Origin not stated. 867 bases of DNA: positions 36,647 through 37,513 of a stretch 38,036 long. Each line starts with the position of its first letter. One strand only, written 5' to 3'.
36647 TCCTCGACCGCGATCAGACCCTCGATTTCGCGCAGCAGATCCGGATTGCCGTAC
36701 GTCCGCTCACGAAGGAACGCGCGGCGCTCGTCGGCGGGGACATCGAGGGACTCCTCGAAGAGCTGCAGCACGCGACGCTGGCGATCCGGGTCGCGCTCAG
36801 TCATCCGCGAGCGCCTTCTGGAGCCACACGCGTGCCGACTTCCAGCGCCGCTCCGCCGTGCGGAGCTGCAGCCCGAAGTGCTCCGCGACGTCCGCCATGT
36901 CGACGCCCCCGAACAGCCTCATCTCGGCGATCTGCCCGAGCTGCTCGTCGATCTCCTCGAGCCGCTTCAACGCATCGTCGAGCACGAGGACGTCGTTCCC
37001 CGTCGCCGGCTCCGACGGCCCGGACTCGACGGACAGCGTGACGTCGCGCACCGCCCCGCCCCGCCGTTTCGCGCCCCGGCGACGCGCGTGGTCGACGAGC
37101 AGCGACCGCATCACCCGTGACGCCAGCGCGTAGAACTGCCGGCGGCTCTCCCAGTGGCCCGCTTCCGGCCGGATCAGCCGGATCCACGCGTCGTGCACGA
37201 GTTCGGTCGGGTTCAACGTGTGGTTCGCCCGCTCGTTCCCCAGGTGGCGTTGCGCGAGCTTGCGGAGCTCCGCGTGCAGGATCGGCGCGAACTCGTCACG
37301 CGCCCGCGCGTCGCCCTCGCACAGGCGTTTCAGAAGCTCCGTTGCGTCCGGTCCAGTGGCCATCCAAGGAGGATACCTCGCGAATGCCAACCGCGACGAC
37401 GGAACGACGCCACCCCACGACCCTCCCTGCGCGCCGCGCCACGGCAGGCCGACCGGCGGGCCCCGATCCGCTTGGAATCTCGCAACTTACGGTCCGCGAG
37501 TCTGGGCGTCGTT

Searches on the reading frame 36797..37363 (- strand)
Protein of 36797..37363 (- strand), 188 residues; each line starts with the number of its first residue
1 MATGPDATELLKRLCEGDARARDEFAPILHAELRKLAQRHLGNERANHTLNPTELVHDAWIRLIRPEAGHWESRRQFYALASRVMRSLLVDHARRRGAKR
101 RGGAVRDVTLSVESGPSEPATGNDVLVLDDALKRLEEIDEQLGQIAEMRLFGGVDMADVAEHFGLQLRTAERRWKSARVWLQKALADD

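Call 13: find_encoding_contigs(protein=window:36797-37363:-, flank=10000, max_places=6)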
Protein window:36797-37363:- (188 aa): 1 contig read that carries it; 1 place shown.
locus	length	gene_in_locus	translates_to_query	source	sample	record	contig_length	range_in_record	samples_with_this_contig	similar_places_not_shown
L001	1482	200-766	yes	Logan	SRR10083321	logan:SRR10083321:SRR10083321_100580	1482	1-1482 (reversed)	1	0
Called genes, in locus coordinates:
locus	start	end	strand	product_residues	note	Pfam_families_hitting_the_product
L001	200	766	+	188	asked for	PF07638:Sigma70_ECF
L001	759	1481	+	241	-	?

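Call 17: search_protein_families(library=pfam, proteins=[window:36797-37363:-], max_evalue=1)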
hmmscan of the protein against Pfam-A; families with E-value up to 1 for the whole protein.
window:36797-37363:- (188 aa): 5 families
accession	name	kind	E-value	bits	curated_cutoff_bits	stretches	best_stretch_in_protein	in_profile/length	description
PF07638.17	Sigma70_ECF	-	1.1e-44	153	21.1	1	7-186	4-184/185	ECF sigma factor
PF04542.20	Sigma70_r2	-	0.00085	19.5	24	1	32-97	8-69/71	Sigma-70 region 2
PF19889.5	DUF6362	-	0.0036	18.1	31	1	120-177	38-94/98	Domain of unknown function (DUF6362)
PF06969.22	HemN_C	-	0.013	16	24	1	147-169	14-36/67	HemN C-terminal domain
PF09626.15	DHC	-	0.25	12.8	22.2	0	50-99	12-61/116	Dihaem cytochrome c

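Call 22: find_homologous_proteins(query=window:36797-37363:-, max_evalue=1e-20)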
Query window:36797-37363:- (188 aa): 82 proteins with E <= 1e-20 among 527 candidates.
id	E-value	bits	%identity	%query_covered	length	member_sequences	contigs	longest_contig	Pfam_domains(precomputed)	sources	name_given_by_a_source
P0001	5.0e-118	410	100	100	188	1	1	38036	PF07638.18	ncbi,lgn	-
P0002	7.9e-106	370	89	100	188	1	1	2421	PF07638.18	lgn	-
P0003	3.0e-79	283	72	99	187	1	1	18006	PF07638.18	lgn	-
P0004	7.5e-76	272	70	100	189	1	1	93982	PF07638.18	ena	-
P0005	1.3e-74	268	66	99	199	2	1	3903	PF07638.18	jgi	jgi:RNA polymerase sigma factor (TIGR02999 family)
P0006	2.0e-68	248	63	99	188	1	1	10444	PF07638.18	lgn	-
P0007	1.9e-67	245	63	99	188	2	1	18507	PF07638.18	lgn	-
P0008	2.0e-67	245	63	97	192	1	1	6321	PF07638.18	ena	-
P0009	2.1e-67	245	62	100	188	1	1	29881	PF07638.18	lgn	-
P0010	3.8e-66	241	63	99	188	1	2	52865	PF07638.18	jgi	jgi:RNA polymerase sigma-70 factor, ECF subfamily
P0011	3.5e-54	202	60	86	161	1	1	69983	PF07638.18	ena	-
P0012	1.5e-46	177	49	97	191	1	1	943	PF07638.18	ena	-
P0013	1.8e-42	164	47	95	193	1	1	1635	PF07638.18,PF08281.19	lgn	-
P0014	2.3e-42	163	48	95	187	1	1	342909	PF07638.18,PF08281.19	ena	-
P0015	3.3e-42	163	46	95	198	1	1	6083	PF07638.18,PF08281.19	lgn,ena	-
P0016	6.9e-42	162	46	97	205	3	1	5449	PF07638.18,PF08281.19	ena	-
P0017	8.3e-42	161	47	95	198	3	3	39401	PF07638.18,PF04545.23,PF08281.19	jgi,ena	-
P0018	1.8e-41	160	46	95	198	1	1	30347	PF07638.18,PF04545.23,PF08281.19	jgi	jgi:RNA polymerase sigma factor (TIGR02999 family)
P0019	2.3e-41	160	47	97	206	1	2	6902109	PF07638.18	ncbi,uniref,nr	ncbi:ECF-type sigma factor [Engelhardtia mirabilis]|uniref:RNA polymerase sigma factor n=1 Tax=Engel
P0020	3.1e-40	156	45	95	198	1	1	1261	PF07638.18,PF04545.23,PF08281.19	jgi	jgi:RNA polymerase sigma factor (TIGR02999 family)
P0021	3.4e-40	156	45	95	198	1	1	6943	PF07638.18,PF04545.23,PF08281.19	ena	-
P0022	3.8e-40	156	45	95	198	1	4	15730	PF07638.18,PF04545.23,PF08281.19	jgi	jgi:RNA polymerase sigma factor (TIGR02999 family)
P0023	8.1e-40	155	45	99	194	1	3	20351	PF07638.18,PF04545.23,PF08281.19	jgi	jgi:RNA polymerase sigma-70 factor (ECF subfamily)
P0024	8.9e-40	155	45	98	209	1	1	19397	PF07638.18,PF08281.19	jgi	jgi:RNA polymerase sigma factor (TIGR02999 family)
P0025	1.9e-39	154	51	95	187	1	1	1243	PF07638.18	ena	-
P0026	2.4e-39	153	42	95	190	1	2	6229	PF07638.18,PF04545.23,PF08281.19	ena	-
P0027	1.7e-38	151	44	99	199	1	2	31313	PF07638.18,PF04545.23,PF08281.19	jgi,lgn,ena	jgi:RNA polymerase sigma factor (TIGR02999 family)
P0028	2.7e-38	150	44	98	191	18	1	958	PF07638.18,PF04545.23,PF08281.19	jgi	jgi:RNA polymerase sigma factor (TIGR02999 family)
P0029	3.3e-38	150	43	95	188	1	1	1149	PF07638.18,PF08281.19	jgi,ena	-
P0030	9.2e-38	148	43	98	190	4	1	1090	PF07638.18,PF08281.19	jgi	jgi:RNA polymerase sigma factor (TIGR02999 family)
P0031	1.9e-37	147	42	99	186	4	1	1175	PF07638.18,PF08281.19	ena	-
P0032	3.0e-37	146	43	100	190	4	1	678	PF07638.18,PF04545.23,PF08281.19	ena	-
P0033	4.4e-37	146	43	97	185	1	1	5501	PF07638.18,PF04545.23,PF08281.19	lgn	-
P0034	1.3e-36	144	46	95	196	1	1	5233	PF07638.18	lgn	-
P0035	2.0e-36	144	40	99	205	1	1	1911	PF07638.18,PF04545.23,PF08281.19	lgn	-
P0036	3.7e-36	143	41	96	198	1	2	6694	PF07638.18,PF04545.23,PF08281.19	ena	-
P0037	4.6e-36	143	41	97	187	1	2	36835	PF07638.18,PF08281.19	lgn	-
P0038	4.7e-36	143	43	96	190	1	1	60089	PF07638.18,PF08281.19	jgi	jgi:RNA polymerase sigma-70 factor, ECF subfamily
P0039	5.2e-36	142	44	97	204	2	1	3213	PF07638.18,PF04545.23,PF08281.19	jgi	jgi:RNA polymerase sigma factor (TIGR02999 family)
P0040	6.4e-36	142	43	97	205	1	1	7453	PF07638.18,PF04545.23,PF08281.19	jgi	jgi:RNA polymerase sigma factor (TIGR02999 family)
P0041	6.5e-36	142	42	98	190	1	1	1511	PF07638.18,PF04545.23,PF08281.19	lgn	-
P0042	1.1e-35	141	46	89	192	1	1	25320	PF07638.18,PF08281.19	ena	-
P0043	2.1e-35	141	41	99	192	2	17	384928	PF07638.18,PF08281.19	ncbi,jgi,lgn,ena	-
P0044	2.4e-35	140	39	100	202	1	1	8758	PF07638.18,PF04545.23,PF08281.19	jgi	jgi:RNA polymerase sigma factor (TIGR02999 family)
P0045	5.1e-35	139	51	84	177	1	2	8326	PF07638.18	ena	-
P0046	5.8e-35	139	39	96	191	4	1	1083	PF07638.18,PF04545.23,PF08281.19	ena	-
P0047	8.2e-35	139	38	97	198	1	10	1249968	PF07638.18,PF04545.23,PF08281.19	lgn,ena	-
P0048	9.1e-35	138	41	96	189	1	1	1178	PF07638.18,PF04545.23,PF08281.19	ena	-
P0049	2.3e-34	137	45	96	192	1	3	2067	PF07638.18,PF04545.23,PF08281.19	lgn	-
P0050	3.5e-33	133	47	84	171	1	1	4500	PF07638.18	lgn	-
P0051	4.1e-33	133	45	95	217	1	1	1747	PF07638.18,PF08281.19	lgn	-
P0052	1.0e-32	132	38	95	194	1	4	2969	PF07638.18,PF04545.23,PF08281.19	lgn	-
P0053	2.1e-32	131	41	94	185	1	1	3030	PF07638.18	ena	-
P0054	2.2e-32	131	41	95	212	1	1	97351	PF07638.18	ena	-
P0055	2.4e-32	131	39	96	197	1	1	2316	PF07638.18,PF04545.23,PF08281.19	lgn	-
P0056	4.6e-32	130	44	94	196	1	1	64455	PF07638.18,PF04545.23,PF08281.19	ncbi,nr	ncbi:MAG: sigma-70 family RNA polymerase sigma factor [Acidobacteria bacterium]|nr:sigma-70 family R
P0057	1.3e-31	128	40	97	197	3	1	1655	PF07638.18,PF04545.23,PF08281.19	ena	-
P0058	1.4e-31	128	40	95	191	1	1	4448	PF07638.18,PF04545.23,PF08281.19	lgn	-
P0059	1.4e-31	128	39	99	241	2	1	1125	PF07638.18,PF04545.23,PF08281.19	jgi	jgi:RNA polymerase sigma factor (TIGR02999 family)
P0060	6.2e-31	126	44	97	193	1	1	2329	PF07638.18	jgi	-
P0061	6.5e-31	126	37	96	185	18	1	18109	PF07638.18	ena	-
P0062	1.1e-30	125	37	96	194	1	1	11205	PF07638.18,PF04545.23,PF08281.19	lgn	-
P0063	1.1e-30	125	41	97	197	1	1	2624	PF07638.18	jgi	jgi:RNA polymerase sigma factor (TIGR02999 family)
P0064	2.1e-30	124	43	87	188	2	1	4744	PF07638.18,PF04545.23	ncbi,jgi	jgi:RNA polymerase sigma-70 factor (ECF subfamily)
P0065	3.1e-30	124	40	86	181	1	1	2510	PF07638.18,PF04545.23,PF08281.19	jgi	jgi:RNA polymerase sigma factor (TIGR02999 family)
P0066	3.6e-30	123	38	97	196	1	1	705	PF07638.18,PF08281.19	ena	-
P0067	5.0e-30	123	41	99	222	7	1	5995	PF07638.18,PF04545.23,PF08281.19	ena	-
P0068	8.6e-30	122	36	96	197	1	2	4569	PF07638.18,PF04545.23,PF08281.19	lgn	-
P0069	2.3e-29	121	42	96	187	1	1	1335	PF07638.18,PF04545.23,PF08281.19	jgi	jgi:RNA polymerase sigma factor (TIGR02999 family)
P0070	8.8e-29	119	40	96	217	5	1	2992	PF07638.18,PF04545.23,PF08281.19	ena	-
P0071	1.6e-28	118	40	95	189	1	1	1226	PF07638.18,PF04545.23,PF08281.19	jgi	jgi:RNA polymerase sigma factor (TIGR02999 family)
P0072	8.1e-28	116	42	96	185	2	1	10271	PF07638.18,PF08281.19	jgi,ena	-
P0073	8.8e-28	116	40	97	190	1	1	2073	PF07638.18,PF04545.23,PF08281.19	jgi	-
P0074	8.9e-27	112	39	97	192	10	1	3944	PF07638.18,PF08281.19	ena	-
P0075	5.1e-26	110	38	90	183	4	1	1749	PF07638.18,PF04545.23,PF08281.19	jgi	jgi:RNA polymerase sigma factor (TIGR02999 family)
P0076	1.3e-24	105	40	87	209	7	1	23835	PF07638.18,PF04545.23,PF08281.19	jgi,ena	-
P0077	1.6e-24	105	36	85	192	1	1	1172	PF07638.18,PF04545.23,PF08281.19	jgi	-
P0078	7.1e-24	103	40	72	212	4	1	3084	PF07638.18,PF08281.19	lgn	-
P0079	1.1e-23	102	37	90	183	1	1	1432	PF20432.5,PF07638.18,PF04545.23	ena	-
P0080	4.4e-22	97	36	82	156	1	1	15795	PF13384.13,PF07638.18,PF04545.23,PF08281.19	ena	-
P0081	7.1e-22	96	39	94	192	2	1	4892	PF07638.18,PF04545.23,PF08281.19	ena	-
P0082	4.2e-21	94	51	56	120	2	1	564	PF07638.18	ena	-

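Call 23: find_encoding_contigs(protein=P0002, flank=10000, max_places=3)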
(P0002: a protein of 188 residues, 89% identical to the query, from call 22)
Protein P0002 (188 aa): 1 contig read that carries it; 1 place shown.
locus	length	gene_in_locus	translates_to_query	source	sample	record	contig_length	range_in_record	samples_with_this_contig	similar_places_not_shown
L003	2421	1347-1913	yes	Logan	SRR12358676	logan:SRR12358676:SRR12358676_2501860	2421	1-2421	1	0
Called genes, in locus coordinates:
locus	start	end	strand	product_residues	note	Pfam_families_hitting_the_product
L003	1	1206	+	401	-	?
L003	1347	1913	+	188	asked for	PF07638:Sigma70_ECF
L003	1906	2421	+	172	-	?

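Call 24: find_encoding_contigs(protein=P0003, flank=10000, max_places=3)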
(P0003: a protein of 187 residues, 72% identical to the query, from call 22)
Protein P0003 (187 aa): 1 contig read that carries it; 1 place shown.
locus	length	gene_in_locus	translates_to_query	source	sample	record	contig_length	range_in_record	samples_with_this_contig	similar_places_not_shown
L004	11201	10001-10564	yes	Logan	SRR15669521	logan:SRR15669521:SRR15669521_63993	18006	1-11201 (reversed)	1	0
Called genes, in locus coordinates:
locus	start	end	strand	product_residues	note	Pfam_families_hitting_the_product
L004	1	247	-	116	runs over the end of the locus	-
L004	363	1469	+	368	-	-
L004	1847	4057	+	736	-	PF13620:CarboxypepD_reg (faint)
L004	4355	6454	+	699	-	-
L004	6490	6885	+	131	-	PF05670:NFACT-R_1, PF18297:NFACT-R_2 (weak)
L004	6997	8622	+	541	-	PF10670:DUF4198 (faint), PF00775:Dioxygenase_C (faint), PF15976:CooC_C (faint), PF02369:Big_1 (faint), PF13620:CarboxypepD_reg (weak), PF13715:CarbopepD_reg_2 (faint), PF24107:DUF7382 (faint), PF13620:CarboxypepD_reg, +1 more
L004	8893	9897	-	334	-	PF00034:Cytochrom_C (faint), PF03150:CCP_MauG, PF21419:RoxA-like_Cyt-c (weak)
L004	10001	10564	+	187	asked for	PF07638:Sigma70_ECF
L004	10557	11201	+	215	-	?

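Call 25: find_encoding_contigs(protein=P0004, flank=10000, max_places=3)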
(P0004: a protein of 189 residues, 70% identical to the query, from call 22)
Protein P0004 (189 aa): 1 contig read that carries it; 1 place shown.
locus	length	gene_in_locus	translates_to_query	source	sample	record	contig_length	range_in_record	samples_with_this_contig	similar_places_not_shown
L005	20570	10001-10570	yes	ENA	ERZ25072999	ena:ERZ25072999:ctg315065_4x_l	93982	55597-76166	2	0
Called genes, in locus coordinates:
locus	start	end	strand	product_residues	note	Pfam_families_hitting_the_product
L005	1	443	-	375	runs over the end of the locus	PF13439:Glyco_transf_4, PF13579:Glyco_trans_4_4 (weak), PF00534:Glycos_transf_1, PF13692:Glyco_trans_1_4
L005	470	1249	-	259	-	PF03741:TerC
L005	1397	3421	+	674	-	PF13598:DUF4139 (weak)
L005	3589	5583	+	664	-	PF00990:GGDEF, PF00563:EAL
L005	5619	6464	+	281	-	PF13302:Acetyltransf_3 (faint), PF13527:Acetyltransf_9, PF00583:Acetyltransf_1, PF08445:FR47 (weak), PF13508:Acetyltransf_7, PF00583:Acetyltransf_1 (weak), PF13673:Acetyltransf_10 (weak), PF13508:Acetyltransf_7, +1 more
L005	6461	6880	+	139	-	PF05670:NFACT-R_1, PF18297:NFACT-R_2 (weak)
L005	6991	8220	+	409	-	PF02463:SMC_N, PF11398:DUF2813 (faint), PF13476:AAA_23 (weak), PF13555:AAA_29, PF13304:AAA_21, PF13175:AAA_15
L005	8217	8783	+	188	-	-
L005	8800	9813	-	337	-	PF00034:Cytochrom_C (faint), PF03150:CCP_MauG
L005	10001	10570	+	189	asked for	PF07638:Sigma70_ECF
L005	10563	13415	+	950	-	PF00515:TPR_1 (faint), PF07719:TPR_2 (faint), PF00069:Pkinase, PF07714:PK_Tyr_Ser-Thr, PF03109:ABC1 (weak), PF17874:TPR_MalT, PF13374:TPR_10 (weak), PF13424:TPR_12, +2 more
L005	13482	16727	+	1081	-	PF01839:FG-GAP (faint), PF13517:FG-GAP_3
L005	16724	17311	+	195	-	-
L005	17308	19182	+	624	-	PF09113:N-glycanase_C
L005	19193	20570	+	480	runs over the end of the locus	PF00884:Sulfatase, PF16347:SGSH_C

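Call 28: search_protein_families(library=pfam, proteins=[L003:1-1206:+], max_evalue=0.01)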
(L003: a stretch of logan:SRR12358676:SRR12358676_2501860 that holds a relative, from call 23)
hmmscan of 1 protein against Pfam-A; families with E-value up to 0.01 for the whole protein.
L003:1-1206:+ (401 aa): 1 family
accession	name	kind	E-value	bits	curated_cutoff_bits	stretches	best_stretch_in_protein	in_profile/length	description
PF17957.7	Big_7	-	0.0035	18.4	24.1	0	181-214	1-34/70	Bacterial Ig domain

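Call 44: list_cluster_members(proteins=[P0001, P0002, P0004])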
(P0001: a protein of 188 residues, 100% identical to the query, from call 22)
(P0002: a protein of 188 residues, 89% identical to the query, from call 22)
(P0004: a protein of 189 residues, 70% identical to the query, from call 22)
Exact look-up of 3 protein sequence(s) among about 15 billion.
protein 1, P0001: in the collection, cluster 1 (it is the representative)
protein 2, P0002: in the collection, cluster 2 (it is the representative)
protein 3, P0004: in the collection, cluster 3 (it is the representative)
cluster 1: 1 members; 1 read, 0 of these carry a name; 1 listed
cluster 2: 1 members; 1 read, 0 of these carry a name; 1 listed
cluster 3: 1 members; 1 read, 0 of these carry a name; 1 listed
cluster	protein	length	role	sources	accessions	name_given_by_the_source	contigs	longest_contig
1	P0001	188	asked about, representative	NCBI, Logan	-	-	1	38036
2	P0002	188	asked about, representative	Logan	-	-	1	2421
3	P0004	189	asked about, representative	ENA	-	-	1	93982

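Call 67: find_encoding_contigs(protein=P0005, flank=10000, max_places=2)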
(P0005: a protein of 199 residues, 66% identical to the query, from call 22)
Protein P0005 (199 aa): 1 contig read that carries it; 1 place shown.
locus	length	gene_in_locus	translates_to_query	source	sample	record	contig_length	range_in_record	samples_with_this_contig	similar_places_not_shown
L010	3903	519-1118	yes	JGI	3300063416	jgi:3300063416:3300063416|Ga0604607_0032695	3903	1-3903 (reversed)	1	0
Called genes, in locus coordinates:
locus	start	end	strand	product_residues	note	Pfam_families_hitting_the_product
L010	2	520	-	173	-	?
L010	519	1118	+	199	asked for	PF07638:Sigma70_ECF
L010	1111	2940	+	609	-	PF01636:APH (faint), PF00069:Pkinase, PF07714:PK_Tyr_Ser-Thr, PF03109:ABC1 (faint)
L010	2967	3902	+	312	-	?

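Call 68: find_encoding_contigs(protein=P0007, flank=10000, max_places=2)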
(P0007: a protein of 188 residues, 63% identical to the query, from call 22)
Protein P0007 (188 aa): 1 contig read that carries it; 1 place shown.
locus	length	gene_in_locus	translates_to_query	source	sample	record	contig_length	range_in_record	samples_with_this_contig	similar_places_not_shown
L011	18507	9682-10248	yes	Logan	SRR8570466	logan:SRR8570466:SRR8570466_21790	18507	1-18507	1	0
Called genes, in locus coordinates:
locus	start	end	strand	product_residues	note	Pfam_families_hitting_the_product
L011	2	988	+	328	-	?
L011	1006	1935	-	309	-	PF01370:Epimerase, PF08338:DUF1731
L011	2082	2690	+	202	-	PF07638:Sigma70_ECF, PF08281:Sigma70_r4_2 (weak)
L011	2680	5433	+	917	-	PF00069:Pkinase, PF07714:PK_Tyr_Ser-Thr, PF13374:TPR_10 (faint), PF13424:TPR_12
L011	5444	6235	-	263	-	PF14023:Bestrophin-like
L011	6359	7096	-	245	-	PF12697:Abhydrolase_6, PF00561:Abhydrolase_1, PF12146:Hydrolase_4 (weak)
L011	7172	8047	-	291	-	PF01073:3Beta_HSD, PF01370:Epimerase, PF04321:RmlD_sub_bind, PF05368:NmrA, PF13460:NAD_binding_10, PF16363:GDP_Man_Dehyd, PF07993:NAD_binding_4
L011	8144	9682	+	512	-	PF04055:Radical_SAM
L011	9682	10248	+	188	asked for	PF07638:Sigma70_ECF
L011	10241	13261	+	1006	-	PF00515:TPR_1 (faint), PF07719:TPR_2 (faint), PF00069:Pkinase, PF07714:PK_Tyr_Ser-Thr, PF24885:TPR_NPHP3, PF13424:TPR_12, PF13374:TPR_10 (weak), PF13424:TPR_12, +2 more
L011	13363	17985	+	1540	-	PF00082:Peptidase_S8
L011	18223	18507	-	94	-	?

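Call 69: find_encoding_contigs(protein=P0009, flank=10000, max_places=2)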
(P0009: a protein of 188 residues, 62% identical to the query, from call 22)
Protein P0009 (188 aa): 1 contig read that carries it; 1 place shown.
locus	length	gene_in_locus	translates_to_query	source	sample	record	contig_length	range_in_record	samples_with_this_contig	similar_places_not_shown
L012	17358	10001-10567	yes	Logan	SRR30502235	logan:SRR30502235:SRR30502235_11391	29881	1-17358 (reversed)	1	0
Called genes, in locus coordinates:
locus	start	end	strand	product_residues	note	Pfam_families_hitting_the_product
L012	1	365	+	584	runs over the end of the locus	-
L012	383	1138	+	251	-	PF00520:Ion_trans, PF07885:Ion_trans_2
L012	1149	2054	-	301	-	-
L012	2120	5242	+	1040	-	PF07635:PSCyt1, PF07583:PSCyt2, PF13385:Laminin_G_3, PF07587:PSD1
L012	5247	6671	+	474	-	PF07394:DUF1501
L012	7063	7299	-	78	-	PF04255:DUF433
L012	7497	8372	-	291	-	PF01073:3Beta_HSD, PF01370:Epimerase, PF04321:RmlD_sub_bind, PF05368:NmrA (weak), PF07993:NAD_binding_4 (faint), PF13460:NAD_binding_10, PF16363:GDP_Man_Dehyd (faint)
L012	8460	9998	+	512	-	PF04055:Radical_SAM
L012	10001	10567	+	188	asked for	PF07638:Sigma70_ECF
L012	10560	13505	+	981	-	PF07719:TPR_2 (faint), PF13181:TPR_8 (faint), PF13374:TPR_10 (faint), PF00069:Pkinase, PF03109:ABC1 (faint), PF07714:PK_Tyr_Ser-Thr, PF24885:TPR_NPHP3 (faint), PF13424:TPR_12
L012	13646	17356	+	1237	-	?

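Call 70: find_encoding_contigs(protein=P0010, flank=10000, max_places=2)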
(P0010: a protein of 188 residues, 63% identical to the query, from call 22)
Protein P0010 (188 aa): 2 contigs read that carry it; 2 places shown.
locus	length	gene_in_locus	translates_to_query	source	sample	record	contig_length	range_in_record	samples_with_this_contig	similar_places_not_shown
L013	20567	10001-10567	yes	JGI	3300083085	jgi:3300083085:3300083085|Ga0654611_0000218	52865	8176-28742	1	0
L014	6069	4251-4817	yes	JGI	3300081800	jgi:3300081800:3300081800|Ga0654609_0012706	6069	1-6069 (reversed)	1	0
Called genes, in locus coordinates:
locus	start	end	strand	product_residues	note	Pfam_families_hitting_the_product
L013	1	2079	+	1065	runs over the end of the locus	PF07635:PSCyt1, PF07583:PSCyt2, PF13385:Laminin_G_3, PF07587:PSD1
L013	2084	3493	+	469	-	PF07394:DUF1501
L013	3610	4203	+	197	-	PF07638:Sigma70_ECF, PF04542:Sigma70_r2 (faint), PF08281:Sigma70_r4_2, PF04545:Sigma70_r4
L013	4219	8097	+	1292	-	PF00069:Pkinase, PF01636:APH (faint), PF07714:PK_Tyr_Ser-Thr, PF01839:FG-GAP (faint), PF23727:Beta-prop_FAM234A_B (faint), PF13360:PQQ_2 (weak), PF13570:Beta-prop_ACSF4 (weak), PF13517:FG-GAP_3 (weak), +1 more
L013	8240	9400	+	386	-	-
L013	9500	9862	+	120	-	-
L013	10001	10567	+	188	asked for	PF07638:Sigma70_ECF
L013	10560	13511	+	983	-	PF07719:TPR_2 (faint), PF13181:TPR_8 (faint), PF13374:TPR_10 (faint), PF00069:Pkinase, PF07714:PK_Tyr_Ser-Thr, PF03109:ABC1 (weak), PF24885:TPR_NPHP3 (faint), PF13424:TPR_12, +1 more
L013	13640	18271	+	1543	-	PF00082:Peptidase_S8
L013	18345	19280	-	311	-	PF01370:Epimerase, PF08338:DUF1731 (weak)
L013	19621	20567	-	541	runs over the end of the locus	PF00202:Aminotran_3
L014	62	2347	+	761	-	PF23727:Beta-prop_FAM234A_B (faint), PF25292:Beta-prop_CGLA (faint), PF01839:FG-GAP (faint), PF14783:BBS2_Mid (faint), PF13360:PQQ_2 (weak), PF13570:Beta-prop_ACSF4 (weak), PF13517:FG-GAP_3 (weak)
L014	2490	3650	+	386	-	-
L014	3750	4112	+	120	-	-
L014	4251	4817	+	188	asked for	PF07638:Sigma70_ECF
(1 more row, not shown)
